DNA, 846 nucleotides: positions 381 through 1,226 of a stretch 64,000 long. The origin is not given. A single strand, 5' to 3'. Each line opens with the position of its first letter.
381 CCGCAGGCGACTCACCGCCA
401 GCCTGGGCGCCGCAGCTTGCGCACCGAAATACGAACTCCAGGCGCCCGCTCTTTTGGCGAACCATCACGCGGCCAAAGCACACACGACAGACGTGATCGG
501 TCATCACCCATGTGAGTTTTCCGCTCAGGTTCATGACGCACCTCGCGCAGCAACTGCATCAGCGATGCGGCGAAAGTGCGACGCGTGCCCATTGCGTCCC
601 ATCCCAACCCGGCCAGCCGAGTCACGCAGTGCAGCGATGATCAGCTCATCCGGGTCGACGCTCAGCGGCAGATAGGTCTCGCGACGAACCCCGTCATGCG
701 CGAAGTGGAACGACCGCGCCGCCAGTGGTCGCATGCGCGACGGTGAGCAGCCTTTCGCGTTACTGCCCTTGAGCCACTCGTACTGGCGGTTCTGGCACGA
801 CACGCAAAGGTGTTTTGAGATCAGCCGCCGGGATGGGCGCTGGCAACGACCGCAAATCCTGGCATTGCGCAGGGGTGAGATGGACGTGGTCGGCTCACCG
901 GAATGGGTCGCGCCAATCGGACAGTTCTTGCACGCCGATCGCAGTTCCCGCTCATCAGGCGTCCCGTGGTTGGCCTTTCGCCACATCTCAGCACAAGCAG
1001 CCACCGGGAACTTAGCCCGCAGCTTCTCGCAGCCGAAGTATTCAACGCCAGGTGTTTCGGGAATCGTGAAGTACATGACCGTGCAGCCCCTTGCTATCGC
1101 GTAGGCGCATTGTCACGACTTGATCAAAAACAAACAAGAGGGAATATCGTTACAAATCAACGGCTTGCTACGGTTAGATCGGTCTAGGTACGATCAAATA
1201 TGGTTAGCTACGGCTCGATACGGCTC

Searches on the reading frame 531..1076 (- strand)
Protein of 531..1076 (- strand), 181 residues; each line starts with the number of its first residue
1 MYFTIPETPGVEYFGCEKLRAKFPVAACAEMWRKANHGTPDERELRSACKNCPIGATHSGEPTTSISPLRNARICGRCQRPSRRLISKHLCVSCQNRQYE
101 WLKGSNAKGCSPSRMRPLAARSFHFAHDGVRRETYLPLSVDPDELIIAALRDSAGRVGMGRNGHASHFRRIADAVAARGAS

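Call 10: search_protein_families(library=pfam, proteins=[window:531-1076:-], max_evalue=0.01)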
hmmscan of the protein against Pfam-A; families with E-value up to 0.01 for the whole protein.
window:531-1076:- (181 aa): 0 families

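Call 11: search_protein_families(library=phrogs, proteins=[window:531-1076:-], max_evalue=0.001)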
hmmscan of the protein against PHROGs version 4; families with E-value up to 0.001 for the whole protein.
window:531-1076:- (181 aa): 0 families

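Call 17: find_related_loci(query=window:531-1076:-, collection=viral_contigs, flank=6000)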
Query window:531-1076:- (181 aa) in viral_contigs; peptide patterns used: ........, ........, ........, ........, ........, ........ (x = any residue, [..] = any of these).
6 stretches matched a pattern; 2 encode a relative of the query (tblastn E <= 1e-3); 2 distinct loci.
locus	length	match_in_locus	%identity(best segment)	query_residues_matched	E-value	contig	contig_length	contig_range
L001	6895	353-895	100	1-181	6e-124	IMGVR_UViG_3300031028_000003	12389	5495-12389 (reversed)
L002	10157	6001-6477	57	2-163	8e-59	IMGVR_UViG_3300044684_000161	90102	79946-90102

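Call 27: search_dna_similar(query=window:531-1076:-, collection=phages, mode=protein, max_rows=30, max_evalue=0.001)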
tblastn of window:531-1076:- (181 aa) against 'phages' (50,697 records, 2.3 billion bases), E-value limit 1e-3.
Records with a match: 10; places in all: 10; records where one place covers at least 80% of the query: 10.
Best place of each record, by identity: <60% 10.
By first word of the organism name: Pseudomonas 3; Bordetella 2; Yersinia 1; Enterobacter 1; Escherichia 1; Aeromonas 1; Morganella 1.
By host as written in the record: Bordetella bronchiseptica 4715 2; Pseudomonas putida 2; Pseudomonas syringae 7C 1; Yersinia enterocolitica serotype O:8 1; Enterobacter sp. 1; Escherichia coli 1; Aeromonas hydrophila 1; Morganella sp. 1.
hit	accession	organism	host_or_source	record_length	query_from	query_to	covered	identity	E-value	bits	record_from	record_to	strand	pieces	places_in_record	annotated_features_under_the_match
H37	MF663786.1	Bordetella phage vB_BbrM_PHB04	Bordetella bronchiseptica 4715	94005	2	153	84%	46.7%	6e-37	140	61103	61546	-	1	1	hypothetical protein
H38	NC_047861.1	Bordetella phage vB_BbrM_PHB04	Bordetella bronchiseptica 4715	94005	2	153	84%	46.7%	6e-37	140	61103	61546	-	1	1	hypothetical protein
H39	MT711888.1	Pseudomonas phage Dolphis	Pseudomonas putida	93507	2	157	86%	45.5%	2e-34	133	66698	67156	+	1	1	hypothetical protein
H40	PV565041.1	Pseudomonas phage Jeremy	Pseudomonas putida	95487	2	157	86%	45.5%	2e-34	133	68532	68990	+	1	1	hypothetical protein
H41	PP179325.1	Pseudomonas phage Touem01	Pseudomonas syringae 7C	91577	2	152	83%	46.4%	2e-32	127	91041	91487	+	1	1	hypothetical protein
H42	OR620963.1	Yersinia phage fHe-Yen8-01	Yersinia enterocolitica serotype O:8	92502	2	160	88%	42.8%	6e-30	120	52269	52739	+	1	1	hypothetical protein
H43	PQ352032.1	Enterobacter phage phiT5282EW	Enterobacter sp.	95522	2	160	88%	40.6%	4e-27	112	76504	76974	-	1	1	hypothetical protein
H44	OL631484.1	Escherichia phage ECML-606-1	Escherichia coli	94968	2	160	88%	40.6%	5e-27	112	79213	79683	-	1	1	hypothetical protein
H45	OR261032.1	Aeromonas phage ST4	Aeromonas hydrophila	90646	2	160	88%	38.4%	7e-26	108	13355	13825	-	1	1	hypothetical protein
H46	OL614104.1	Morganella phage Mecenats66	Morganella sp.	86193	2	160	88%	35.2%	7e-20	91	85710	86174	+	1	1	hypothetical protein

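Call 29: get_annotated_region(hit=H37, flank=3500)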
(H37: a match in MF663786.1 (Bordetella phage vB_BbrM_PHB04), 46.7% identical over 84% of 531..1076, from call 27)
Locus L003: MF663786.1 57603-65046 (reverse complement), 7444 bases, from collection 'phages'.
description: Bordetella phage vB_BbrM_PHB04, complete genome.
organism: Bordetella phage vB_BbrM_PHB04 (NCBI taxid 2029657)
taxonomy: Viruses; Duplodnaviria; Heunggongvirae; Uroviricota; Caudoviricetes; Phabquatrovirus; Phabquatrovirus PHB04
host: Bordetella bronchiseptica 4715; source: wastewater; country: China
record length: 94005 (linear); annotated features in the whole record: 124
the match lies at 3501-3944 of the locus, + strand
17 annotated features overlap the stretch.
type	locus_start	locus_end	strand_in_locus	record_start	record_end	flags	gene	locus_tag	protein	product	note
CDS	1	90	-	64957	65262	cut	-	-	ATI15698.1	hypothetical protein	-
CDS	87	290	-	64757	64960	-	-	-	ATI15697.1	hypothetical protein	-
CDS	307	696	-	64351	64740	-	-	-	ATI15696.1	hypothetical protein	-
CDS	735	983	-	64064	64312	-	-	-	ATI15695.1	hypothetical protein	-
CDS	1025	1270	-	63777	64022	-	-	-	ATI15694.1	hypothetical protein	-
CDS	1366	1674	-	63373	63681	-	-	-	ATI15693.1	hypothetical protein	-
CDS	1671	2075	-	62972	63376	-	-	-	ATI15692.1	hypothetical protein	-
CDS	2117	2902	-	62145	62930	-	-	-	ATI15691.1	hypothetical protein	-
CDS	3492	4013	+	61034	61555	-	-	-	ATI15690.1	hypothetical protein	-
CDS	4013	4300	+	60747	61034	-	-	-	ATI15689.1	hypothetical protein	-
CDS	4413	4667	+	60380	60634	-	-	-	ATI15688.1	hypothetical protein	-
CDS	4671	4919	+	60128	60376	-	-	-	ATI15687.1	hypothetical protein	-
CDS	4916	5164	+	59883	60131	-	-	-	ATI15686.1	hypothetical protein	-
CDS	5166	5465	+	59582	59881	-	-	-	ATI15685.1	hypothetical protein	-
CDS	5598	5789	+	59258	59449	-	-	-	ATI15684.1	hypothetical protein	-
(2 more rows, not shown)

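Call 30: get_annotated_region(hit=H41, flank=3500)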
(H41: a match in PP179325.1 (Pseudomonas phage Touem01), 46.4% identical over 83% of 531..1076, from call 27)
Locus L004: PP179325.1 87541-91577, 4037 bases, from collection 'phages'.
description: Pseudomonas phage Touem01, complete genome.
organism: Pseudomonas phage Touem01 (NCBI taxid 3138548)
taxonomy: Viruses
host: Pseudomonas syringae 7C; source: apricot soil; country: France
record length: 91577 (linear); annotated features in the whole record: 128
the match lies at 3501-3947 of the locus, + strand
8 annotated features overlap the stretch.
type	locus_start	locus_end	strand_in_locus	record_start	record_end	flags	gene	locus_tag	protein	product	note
CDS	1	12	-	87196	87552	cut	-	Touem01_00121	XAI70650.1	hypothetical protein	-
CDS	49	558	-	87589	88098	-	-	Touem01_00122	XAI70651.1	hypothetical protein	-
CDS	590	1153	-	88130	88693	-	-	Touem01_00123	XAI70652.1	hypothetical protein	orf37 [Streptococcus phage 858]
CDS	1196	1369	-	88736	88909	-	-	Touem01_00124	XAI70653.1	hypothetical protein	-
CDS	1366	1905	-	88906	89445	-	-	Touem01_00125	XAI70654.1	hypothetical protein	-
CDS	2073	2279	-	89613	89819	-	-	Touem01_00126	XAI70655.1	hypothetical protein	-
CDS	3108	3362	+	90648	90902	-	-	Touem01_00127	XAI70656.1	hypothetical protein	-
CDS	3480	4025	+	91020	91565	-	-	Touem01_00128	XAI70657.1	hypothetical protein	-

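Call 31: get_annotated_region(hit=H39, flank=3500)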
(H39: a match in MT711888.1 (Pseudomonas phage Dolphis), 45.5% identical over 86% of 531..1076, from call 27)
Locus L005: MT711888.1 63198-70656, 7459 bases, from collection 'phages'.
description: Pseudomonas phage Dolphis, complete genome.
organism: Pseudomonas phage Dolphis (NCBI taxid 2762288)
taxonomy: Viruses; Duplodnaviria; Heunggongvirae; Uroviricota; Caudoviricetes
host: Pseudomonas putida; source: soil sample; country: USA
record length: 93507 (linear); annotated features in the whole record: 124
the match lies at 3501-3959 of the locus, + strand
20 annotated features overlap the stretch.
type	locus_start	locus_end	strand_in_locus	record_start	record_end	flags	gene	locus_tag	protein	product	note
CDS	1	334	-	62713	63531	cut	-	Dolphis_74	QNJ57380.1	hypothetical protein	gp74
CDS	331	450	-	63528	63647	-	-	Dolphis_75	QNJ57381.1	hypothetical protein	gp75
CDS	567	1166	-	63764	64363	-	-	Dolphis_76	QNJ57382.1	hypothetical protein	gp76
CDS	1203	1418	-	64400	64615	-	-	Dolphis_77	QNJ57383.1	hypothetical protein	gp77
CDS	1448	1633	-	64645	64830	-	-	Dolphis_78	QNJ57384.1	hypothetical protein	gp78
CDS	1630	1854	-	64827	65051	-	-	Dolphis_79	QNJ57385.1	hypothetical protein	gp79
CDS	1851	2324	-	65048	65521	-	-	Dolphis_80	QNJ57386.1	hypothetical protein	gp80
CDS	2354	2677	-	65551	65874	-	-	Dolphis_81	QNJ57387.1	hypothetical protein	gp81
CDS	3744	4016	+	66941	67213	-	-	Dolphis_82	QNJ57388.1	hypothetical protein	gp82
CDS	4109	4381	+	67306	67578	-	-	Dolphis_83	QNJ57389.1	DNA repair helicase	gp83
CDS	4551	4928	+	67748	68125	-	-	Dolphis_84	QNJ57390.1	hypothetical protein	gp84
CDS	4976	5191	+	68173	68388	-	-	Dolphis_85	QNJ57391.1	hypothetical protein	gp85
CDS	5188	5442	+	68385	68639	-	-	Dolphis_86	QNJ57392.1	DUF4884 domain-containing protein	gp86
CDS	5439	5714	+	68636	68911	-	-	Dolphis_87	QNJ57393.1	hypothetical protein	gp87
CDS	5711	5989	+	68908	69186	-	-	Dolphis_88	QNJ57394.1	hypothetical protein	gp88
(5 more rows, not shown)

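Call 37: get_annotated_region(hit=H46, flank=4000)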
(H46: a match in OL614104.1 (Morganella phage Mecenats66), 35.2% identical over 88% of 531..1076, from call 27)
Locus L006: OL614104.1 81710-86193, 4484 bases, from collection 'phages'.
description: Morganella phage Mecenats66, complete genome.
organism: Morganella phage Mecenats66 (NCBI taxid 2900353)
taxonomy: Viruses; Duplodnaviria; Heunggongvirae; Uroviricota; Caudoviricetes
host: Morganella sp.; source: Insect gut; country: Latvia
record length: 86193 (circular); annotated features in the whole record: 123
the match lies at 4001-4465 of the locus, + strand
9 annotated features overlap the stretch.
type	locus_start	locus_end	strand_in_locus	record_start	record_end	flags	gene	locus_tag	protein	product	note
CDS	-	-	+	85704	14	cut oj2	-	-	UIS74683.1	hypothetical protein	ORF123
CDS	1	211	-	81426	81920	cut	-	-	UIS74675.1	hypothetical protein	ORF115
CDS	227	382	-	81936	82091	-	-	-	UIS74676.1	hypothetical protein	ORF116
CDS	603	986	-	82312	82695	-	-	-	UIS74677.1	hypothetical protein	ORF117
CDS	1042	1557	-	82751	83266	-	-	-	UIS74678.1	hypothetical protein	ORF118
CDS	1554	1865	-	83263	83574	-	-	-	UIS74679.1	hypothetical protein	ORF119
CDS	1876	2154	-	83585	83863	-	-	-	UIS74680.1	hypothetical protein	ORF120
CDS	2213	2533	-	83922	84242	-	-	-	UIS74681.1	hypothetical protein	ORF121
CDS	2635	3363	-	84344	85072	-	-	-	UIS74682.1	hypothetical protein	ORF122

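Call 38: get_annotated_region(hit=H42, flank=4000)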
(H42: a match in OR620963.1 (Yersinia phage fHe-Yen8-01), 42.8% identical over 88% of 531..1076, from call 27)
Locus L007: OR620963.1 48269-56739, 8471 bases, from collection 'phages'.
description: Yersinia phage fHe-Yen8-01, complete genome.
organism: Yersinia phage fHe-Yen8-01 (NCBI taxid 3080769)
taxonomy: Viruses; Duplodnaviria; Heunggongvirae; Uroviricota; Caudoviricetes
host: Yersinia enterocolitica serotype O:8; source: sewage; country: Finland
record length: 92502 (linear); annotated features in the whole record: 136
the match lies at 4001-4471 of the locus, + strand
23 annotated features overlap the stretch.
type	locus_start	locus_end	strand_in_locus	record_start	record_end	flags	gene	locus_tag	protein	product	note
CDS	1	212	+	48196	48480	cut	-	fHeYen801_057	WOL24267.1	hypothetical protein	-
CDS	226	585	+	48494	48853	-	-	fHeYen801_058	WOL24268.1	hypothetical protein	-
CDS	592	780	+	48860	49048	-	-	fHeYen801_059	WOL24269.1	hypothetical protein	-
CDS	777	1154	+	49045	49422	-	-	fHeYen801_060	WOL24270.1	hypothetical protein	-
CDS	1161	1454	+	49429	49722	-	-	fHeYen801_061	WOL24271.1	hypothetical protein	-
CDS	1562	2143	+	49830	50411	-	-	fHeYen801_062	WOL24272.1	hypothetical protein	-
CDS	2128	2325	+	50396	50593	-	-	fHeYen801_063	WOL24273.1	hypothetical protein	-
CDS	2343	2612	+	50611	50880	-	-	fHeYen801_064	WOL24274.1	hypothetical protein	-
CDS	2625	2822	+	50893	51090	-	-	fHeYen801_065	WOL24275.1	hypothetical protein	-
CDS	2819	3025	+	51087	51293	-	-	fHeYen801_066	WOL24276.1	hypothetical protein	-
CDS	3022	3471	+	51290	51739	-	-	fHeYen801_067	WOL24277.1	hypothetical protein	-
CDS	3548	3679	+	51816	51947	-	-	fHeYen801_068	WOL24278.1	hypothetical protein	-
CDS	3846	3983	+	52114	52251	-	-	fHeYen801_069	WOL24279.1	hypothetical protein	-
CDS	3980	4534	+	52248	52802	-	-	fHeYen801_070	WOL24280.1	hypothetical protein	-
CDS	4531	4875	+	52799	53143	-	-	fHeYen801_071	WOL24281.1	particle associated protein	-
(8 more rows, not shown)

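Call 39: get_annotated_region(hit=H44, flank=4000)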
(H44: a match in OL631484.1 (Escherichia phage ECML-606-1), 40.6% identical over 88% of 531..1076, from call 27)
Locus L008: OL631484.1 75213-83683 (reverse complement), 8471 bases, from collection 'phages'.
description: Escherichia phage ECML-606-1, complete genome.
organism: Escherichia phage ECML-606-1 (NCBI taxid 2910940)
taxonomy: Viruses; Duplodnaviria; Heunggongvirae; Uroviricota; Caudoviricetes
host: Escherichia coli; source: -; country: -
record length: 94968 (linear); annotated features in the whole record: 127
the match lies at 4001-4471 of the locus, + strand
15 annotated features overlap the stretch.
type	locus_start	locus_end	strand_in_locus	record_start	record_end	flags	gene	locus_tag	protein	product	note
CDS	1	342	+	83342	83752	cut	-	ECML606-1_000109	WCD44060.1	hypothetical protein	-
CDS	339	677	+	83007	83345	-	-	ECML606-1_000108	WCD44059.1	hypothetical protein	-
CDS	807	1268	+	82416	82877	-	-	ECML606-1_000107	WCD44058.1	hypothetical protein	-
CDS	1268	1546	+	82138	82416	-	-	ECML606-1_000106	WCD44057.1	hypothetical protein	-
CDS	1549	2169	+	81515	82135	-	-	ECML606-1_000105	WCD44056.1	hypothetical protein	-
CDS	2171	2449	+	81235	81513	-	-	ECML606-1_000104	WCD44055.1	hypothetical protein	-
CDS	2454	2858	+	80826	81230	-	-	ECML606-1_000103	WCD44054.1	hypothetical protein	-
CDS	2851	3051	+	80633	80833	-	-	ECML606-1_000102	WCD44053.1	hypothetical protein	-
CDS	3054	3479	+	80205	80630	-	-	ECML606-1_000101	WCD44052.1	hypothetical protein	-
CDS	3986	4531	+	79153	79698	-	-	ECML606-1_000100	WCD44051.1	hypothetical protein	-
CDS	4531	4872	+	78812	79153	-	-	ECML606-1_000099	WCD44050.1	hypothetical protein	-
CDS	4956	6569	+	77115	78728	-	-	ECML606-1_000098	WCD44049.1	hypothetical protein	-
CDS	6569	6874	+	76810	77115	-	-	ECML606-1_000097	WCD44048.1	hypothetical protein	-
CDS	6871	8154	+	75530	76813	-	-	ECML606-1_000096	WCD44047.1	hypothetical protein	-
CDS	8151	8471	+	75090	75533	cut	-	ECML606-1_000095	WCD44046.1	hypothetical protein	-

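Call 40: get_annotated_region(hit=H45, flank=4000)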
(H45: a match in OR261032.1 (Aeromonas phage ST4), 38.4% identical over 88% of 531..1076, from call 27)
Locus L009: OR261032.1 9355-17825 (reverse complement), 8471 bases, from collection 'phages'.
description: Aeromonas phage ST4, complete genome.
organism: Aeromonas phage ST4 (NCBI taxid 3065692)
taxonomy: Viruses; Duplodnaviria; Heunggongvirae; Uroviricota; Caudoviricetes
host: Aeromonas hydrophila; source: underground sewage; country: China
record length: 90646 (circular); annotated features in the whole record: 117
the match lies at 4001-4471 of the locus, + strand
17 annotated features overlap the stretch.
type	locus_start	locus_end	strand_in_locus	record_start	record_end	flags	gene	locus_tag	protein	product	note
CDS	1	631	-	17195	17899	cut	-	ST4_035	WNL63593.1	PnuC-like nicotinamide mononucleotide transport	-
CDS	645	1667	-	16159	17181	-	-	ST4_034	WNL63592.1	nicotinamide-nucleotide adenylyltransferase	-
CDS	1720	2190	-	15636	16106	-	-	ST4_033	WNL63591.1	hypothetical protein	-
CDS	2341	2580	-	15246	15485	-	-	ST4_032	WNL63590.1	hypothetical protein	-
CDS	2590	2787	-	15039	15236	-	-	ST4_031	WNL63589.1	hypothetical protein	-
CDS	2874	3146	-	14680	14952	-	-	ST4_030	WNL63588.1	hypothetical protein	-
CDS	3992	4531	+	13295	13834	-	-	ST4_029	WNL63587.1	hypothetical protein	-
CDS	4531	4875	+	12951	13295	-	-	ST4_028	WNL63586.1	DNA repair helicase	-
CDS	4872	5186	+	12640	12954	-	-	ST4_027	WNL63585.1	chromosome segregation protein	-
CDS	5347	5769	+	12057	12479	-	-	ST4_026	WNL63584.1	hypothetical protein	-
CDS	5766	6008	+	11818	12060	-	-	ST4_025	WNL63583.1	hypothetical protein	-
CDS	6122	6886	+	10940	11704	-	-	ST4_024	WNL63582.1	hypothetical protein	-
CDS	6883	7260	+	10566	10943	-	-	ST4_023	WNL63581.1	hypothetical protein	-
CDS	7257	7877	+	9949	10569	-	-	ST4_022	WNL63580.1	DNA methyltransferase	-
CDS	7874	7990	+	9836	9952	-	-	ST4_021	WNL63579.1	hypothetical protein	-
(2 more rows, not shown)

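Call 48: find_related_loci(query=A1, collection=viral_contigs, flank=10000)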
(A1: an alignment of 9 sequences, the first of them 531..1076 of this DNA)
Query A1 (181 aa) in viral_contigs; peptide patterns used: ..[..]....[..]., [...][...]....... (x = any residue, [..] = any of these).
78 stretches matched a pattern; 59 encode a relative of the query (tblastn E <= 1e-3); 58 distinct loci.
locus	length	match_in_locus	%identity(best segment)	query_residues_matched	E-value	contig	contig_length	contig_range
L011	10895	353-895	100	1-181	3e-122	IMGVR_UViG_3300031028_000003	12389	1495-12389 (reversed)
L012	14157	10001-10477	57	2-163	4e-57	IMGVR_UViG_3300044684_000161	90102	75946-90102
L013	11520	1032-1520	54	2-168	2e-55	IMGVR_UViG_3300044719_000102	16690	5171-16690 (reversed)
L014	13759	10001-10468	52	2-160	2e-51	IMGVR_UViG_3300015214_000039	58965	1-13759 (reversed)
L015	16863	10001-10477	49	2-163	2e-48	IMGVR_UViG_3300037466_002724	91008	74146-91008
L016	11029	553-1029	49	2-163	6e-46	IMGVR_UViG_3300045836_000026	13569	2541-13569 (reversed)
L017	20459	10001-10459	49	1-156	7e-45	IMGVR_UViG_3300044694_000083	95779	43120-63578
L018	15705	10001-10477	46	2-163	3e-43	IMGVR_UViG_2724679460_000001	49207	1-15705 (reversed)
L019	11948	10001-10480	52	1-163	3e-51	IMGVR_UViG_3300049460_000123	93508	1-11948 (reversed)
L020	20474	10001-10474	45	2-160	2e-41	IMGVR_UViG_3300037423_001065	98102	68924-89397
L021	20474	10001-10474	45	2-160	3e-41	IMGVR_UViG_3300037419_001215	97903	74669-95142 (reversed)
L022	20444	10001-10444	47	2-153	3e-40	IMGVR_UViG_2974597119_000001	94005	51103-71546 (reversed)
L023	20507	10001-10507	44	1-172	8e-40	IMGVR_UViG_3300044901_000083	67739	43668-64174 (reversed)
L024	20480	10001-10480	43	1-163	2e-39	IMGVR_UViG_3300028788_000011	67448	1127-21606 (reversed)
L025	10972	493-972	43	1-163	2e-39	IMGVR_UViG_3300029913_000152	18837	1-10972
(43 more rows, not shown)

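Call 49: find_related_loci(query=A1, collection=genome_contigs, flank=10000)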
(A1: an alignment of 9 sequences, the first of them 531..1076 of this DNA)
Query A1 (181 aa) in genome_contigs; peptide patterns used: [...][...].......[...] (x = any residue, [..] = any of these).
24 stretches matched a pattern; 15 encode a relative of the query (tblastn E <= 1e-3); 15 distinct loci.
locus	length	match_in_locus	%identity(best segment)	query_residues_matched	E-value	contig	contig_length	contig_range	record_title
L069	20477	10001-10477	49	2-163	6e-47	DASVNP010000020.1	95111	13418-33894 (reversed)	MAG TPA_asm: Paraburkholderia sp. isolate SMAG_U3130 k141_105261, whole genome shotgun sequence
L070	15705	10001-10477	46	2-163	9e-44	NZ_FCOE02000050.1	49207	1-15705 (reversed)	Caballeronia pedi isolate LMG 29323, whole genome shotgun sequence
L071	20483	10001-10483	48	2-165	8e-43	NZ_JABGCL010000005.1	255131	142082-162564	Geminicoccus harenae strain CPCC 101083 Scaffold5_1, whole genome shotgun sequence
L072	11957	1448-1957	45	1-175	1e-40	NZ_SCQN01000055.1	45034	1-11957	MAG: Castellaniella sp. isolate FW021_bin.21 FW021_bin.21-62460, whole genome shotgun sequence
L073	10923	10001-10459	46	2-157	2e-39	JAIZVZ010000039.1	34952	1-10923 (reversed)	MAG: Oxalobacteraceae bacterium isolate ANIsp_004 contig-100_154, whole genome shotgun sequence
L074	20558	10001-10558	38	2-176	9e-38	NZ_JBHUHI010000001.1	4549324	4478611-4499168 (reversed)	Paraburkholderia solisilvae strain NCAIM B.02539 contig_1, whole genome shotgun sequence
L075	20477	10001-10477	44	2-163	3e-37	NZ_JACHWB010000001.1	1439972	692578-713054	Microvirga lupini strain AT3.9 Ga0372452_01, whole genome shotgun sequence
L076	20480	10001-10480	42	2-163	5e-37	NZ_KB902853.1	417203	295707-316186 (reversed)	Cupriavidus sp. UYPR2.512 A3A5DRAFT_scaffold_1.2, whole genome shotgun sequence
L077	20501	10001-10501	44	8-166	4e-36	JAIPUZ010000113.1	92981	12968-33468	MAG: Mesorhizobium sp. isolate bin 2 all_Scaff04106, whole genome shotgun sequence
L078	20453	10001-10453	42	2-154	1e-31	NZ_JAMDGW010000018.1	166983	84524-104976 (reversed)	Pseudomonas sp. TNT2022 ID642 642_S2_L001_R1_001_contig_18, whole genome shotgun sequence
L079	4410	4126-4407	49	2-98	6e-24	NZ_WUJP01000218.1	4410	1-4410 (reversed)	Geminicoccus flavidas strain CPCC 101082 Scaffold3_13, whole genome shotgun sequence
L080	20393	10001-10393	40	8-129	1e-18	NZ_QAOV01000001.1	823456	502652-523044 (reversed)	Pseudomonas sp. GV085 Ga0189755_101, whole genome shotgun sequence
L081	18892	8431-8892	35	8-152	1e-18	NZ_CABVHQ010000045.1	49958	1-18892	Pseudomonas fluorescens isolate PS691, whole genome shotgun sequence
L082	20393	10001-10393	39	8-129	1e-17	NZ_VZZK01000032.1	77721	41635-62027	Methylobacterium soli strain YIM 48816 Scaffold32, whole genome shotgun sequence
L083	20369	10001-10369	35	2-126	1e-12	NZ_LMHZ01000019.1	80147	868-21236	Noviherbaspirillum sp. Root189 contig_26, whole genome shotgun sequence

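Call 53: search_solved_structures(query=A1, max_evalue=10)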
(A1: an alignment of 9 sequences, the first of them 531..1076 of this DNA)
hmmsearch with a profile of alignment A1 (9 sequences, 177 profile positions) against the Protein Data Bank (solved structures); distinct sequences matched with E-value up to 10: 3.
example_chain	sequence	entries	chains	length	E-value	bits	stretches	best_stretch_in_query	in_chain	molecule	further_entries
3ov0_A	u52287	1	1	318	0.33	14.1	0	48-86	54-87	Cytochrome c family protein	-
3oue_A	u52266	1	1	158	3.8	10.6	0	47-94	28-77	Cytochrome c family protein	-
3ouq_A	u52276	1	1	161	3.8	10.6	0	49-86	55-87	Cytochrome c family protein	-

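Call 55: find_homologous_proteins(query=window:531-1076:-, max_evalue=0.00001)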
Query window:531-1076:- (181 aa): 9 proteins with E <= 0.00001 among 189 candidates.
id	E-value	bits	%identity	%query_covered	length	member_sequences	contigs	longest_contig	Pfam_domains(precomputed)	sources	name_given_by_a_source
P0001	2.3e-120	417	100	100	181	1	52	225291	-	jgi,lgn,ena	jgi:hypothetical protein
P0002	3.5e-96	339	80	99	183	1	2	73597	-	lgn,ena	-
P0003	4.4e-74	267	68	90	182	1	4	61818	-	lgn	-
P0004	3.5e-73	264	67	96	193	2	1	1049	-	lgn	-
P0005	5.3e-70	253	63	99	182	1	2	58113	-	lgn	-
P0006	4.0e-40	156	48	89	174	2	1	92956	-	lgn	-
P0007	1.3e-39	154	49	89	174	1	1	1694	-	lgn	-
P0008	3.1e-37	147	45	89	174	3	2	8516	-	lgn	-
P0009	1.3e-27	115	47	73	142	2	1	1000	-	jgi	-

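Call 56: find_encoding_contigs(protein=P0002, flank=10000, max_places=2)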
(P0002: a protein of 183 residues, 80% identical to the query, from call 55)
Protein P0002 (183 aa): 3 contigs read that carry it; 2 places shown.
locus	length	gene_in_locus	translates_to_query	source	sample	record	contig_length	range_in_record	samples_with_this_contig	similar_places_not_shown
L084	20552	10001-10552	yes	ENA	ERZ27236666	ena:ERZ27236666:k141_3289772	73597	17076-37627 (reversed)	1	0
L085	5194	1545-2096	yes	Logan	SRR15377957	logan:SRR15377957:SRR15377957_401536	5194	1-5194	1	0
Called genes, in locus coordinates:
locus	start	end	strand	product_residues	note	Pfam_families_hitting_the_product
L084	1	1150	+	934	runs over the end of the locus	PF13362:Toprim_3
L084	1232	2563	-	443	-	-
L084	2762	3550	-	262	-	-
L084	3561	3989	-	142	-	-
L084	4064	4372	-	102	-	-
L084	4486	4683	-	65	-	-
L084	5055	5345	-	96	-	-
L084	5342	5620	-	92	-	-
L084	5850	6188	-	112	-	-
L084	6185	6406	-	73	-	-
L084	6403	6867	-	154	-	-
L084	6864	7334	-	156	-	-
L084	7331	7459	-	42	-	-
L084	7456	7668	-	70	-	-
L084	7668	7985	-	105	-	-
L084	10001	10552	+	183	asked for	-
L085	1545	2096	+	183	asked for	-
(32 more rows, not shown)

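Call 57: find_encoding_contigs(protein=P0003, flank=10000, max_places=2)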
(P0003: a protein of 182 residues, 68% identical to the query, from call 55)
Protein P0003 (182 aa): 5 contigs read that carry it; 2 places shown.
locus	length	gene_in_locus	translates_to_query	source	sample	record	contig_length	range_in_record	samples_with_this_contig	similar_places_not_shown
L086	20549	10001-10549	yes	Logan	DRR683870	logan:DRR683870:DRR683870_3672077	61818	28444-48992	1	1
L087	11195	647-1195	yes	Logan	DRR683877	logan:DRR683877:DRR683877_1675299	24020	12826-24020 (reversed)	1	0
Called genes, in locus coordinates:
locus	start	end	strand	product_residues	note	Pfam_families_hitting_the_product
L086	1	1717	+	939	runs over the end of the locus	PF13362:Toprim_3 (weak)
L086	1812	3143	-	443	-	-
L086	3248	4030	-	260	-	-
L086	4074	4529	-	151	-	-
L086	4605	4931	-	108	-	-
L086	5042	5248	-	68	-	-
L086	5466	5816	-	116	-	-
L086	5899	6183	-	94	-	-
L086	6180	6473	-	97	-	-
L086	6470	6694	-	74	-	-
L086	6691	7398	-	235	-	-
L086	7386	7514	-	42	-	-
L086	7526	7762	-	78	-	-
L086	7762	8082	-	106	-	-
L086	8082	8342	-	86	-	-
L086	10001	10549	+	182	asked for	-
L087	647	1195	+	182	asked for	-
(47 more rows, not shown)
